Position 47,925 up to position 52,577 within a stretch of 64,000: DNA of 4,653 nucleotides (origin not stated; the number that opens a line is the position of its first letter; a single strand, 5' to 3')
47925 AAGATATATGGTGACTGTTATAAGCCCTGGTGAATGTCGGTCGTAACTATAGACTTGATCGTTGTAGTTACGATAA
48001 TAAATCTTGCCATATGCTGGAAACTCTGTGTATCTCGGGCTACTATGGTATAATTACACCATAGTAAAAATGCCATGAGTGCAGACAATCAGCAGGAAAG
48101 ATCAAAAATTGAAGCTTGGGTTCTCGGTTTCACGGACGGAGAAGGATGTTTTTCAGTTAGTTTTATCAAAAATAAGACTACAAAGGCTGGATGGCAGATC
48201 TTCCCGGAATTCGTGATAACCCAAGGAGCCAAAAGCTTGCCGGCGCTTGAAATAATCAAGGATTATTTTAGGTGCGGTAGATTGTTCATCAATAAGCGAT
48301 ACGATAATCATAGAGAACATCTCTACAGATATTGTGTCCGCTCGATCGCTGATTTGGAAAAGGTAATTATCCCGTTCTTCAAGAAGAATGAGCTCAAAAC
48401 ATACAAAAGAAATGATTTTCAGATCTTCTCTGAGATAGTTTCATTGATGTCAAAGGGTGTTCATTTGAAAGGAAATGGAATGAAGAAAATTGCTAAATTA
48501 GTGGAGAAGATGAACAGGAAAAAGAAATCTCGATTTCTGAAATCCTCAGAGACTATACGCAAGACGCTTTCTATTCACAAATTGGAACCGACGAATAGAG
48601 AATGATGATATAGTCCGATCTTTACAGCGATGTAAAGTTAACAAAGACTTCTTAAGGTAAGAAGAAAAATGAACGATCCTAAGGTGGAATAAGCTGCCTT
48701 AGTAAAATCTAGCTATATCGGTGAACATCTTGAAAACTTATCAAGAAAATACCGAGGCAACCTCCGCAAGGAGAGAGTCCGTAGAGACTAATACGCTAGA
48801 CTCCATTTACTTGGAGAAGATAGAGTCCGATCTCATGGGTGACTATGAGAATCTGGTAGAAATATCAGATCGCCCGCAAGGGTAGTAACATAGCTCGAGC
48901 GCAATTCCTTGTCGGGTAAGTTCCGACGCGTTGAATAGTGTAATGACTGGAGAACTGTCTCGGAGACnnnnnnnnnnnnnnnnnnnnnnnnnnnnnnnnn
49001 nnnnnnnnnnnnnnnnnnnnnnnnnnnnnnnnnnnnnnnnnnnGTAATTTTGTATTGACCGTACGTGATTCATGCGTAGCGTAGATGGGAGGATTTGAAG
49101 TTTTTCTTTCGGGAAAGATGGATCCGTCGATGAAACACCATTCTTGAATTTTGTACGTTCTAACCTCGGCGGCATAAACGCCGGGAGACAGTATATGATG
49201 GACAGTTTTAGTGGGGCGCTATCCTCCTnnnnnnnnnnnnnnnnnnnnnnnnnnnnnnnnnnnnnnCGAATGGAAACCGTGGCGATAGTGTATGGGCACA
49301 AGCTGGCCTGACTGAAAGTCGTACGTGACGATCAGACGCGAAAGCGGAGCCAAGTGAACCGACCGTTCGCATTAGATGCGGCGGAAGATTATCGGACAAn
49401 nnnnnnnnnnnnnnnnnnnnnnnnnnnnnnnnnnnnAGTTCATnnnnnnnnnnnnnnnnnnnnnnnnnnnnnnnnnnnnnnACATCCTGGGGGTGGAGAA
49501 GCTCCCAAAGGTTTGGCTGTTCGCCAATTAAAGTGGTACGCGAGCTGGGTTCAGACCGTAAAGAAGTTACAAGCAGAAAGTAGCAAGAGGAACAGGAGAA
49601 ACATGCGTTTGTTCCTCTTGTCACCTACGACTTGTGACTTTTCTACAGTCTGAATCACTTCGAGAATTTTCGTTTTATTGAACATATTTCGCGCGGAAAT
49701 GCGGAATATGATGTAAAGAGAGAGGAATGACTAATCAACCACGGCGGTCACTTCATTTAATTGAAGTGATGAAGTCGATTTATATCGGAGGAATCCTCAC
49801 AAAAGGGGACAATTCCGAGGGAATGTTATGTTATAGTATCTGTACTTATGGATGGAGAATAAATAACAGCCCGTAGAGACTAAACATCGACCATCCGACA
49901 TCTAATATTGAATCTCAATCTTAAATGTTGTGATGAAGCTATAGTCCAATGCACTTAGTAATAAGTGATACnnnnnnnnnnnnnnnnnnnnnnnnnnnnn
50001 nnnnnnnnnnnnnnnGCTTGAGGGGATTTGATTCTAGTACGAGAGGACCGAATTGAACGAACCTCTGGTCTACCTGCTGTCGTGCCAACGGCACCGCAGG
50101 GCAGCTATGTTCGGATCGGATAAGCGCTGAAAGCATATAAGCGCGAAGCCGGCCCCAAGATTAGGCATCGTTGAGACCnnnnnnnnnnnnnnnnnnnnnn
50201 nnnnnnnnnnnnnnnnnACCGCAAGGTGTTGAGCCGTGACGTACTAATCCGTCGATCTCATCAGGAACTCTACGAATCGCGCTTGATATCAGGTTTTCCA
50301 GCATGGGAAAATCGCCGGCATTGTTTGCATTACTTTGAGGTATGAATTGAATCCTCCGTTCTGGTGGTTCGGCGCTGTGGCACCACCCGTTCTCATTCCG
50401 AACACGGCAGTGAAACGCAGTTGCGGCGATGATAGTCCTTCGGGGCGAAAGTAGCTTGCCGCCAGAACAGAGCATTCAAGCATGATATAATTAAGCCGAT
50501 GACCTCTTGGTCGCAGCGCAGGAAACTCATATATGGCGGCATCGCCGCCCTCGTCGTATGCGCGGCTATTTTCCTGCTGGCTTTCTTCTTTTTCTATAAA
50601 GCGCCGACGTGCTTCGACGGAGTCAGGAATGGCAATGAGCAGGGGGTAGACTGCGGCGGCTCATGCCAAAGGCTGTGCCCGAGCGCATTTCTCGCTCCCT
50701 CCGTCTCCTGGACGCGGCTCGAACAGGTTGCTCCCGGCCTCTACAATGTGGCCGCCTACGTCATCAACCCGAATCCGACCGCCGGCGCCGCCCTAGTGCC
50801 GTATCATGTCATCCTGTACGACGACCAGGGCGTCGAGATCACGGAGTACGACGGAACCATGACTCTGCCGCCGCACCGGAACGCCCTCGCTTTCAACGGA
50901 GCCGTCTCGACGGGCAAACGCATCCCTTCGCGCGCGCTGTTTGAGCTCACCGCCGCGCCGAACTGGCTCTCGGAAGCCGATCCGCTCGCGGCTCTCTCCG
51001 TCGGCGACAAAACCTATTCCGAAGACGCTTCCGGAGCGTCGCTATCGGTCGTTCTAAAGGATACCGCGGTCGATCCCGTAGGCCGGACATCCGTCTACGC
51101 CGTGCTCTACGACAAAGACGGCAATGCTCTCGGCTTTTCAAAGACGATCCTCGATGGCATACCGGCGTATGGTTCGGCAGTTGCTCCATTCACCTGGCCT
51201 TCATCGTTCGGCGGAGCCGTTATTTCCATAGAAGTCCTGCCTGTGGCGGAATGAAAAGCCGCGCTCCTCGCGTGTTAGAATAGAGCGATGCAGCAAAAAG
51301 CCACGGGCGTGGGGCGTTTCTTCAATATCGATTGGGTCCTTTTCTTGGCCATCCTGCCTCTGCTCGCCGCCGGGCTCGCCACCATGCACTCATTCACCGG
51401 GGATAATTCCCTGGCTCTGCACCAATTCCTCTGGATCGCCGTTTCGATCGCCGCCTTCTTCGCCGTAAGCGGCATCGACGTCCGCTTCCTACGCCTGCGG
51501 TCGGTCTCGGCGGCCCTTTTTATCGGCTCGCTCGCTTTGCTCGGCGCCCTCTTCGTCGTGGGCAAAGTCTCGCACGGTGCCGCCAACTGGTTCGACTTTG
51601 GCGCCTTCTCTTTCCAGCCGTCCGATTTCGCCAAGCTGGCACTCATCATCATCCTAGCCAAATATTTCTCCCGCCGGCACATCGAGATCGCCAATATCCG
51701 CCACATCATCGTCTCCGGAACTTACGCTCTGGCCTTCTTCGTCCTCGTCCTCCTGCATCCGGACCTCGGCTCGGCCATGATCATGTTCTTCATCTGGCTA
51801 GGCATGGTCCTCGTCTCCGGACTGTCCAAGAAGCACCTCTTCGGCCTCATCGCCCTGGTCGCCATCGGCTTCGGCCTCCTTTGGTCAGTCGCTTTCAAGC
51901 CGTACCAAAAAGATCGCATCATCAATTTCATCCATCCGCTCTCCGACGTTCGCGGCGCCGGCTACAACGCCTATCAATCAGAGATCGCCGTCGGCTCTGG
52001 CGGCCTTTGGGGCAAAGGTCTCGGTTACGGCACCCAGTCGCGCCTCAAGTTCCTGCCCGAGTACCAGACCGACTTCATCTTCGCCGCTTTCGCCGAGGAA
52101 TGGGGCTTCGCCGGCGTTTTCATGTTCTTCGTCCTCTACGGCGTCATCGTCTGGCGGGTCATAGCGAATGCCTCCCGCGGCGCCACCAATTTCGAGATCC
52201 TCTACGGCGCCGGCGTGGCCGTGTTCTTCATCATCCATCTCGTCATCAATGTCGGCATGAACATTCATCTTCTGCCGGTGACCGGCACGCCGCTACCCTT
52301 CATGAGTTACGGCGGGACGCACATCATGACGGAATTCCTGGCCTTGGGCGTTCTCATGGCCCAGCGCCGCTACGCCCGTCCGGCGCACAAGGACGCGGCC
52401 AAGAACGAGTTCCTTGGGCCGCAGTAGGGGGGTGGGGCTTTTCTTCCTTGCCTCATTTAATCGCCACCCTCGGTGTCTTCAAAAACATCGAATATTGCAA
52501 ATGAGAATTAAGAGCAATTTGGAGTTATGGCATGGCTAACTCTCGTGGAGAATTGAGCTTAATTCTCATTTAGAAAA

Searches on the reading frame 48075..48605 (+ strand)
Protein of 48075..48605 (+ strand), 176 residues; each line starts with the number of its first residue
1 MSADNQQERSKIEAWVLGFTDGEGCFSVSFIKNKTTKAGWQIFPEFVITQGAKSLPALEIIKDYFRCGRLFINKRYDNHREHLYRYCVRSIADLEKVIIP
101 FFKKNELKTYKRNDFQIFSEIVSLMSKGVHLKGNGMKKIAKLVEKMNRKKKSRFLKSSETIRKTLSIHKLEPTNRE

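Call 59: search_protein_families(library=pfam, proteins=[window:48075-48605:+], max_evalue=0.001)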
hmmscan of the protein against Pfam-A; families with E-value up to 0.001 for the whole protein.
window:48075-48605:+ (176 aa): 1 family
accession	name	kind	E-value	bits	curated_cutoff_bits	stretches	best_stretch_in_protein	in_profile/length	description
PF00961.24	LAGLIDADG_1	-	4.2e-22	79.4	23.1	1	17-122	2-102/102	LAGLIDADG endonuclease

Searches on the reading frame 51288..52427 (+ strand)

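Call 73: search_protein_families(library=pfam, proteins=[window:51288-52427:+], max_evalue=0.0001)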
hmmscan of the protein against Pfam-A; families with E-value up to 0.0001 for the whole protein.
window:51288-52427:+ (379 aa): 1 family
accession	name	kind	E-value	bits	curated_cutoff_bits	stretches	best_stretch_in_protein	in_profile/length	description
PF01098.24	FTSW_RODA_SPOVE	-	2.6e-87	293.5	26.4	1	22-362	16-353/356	Cell cycle protein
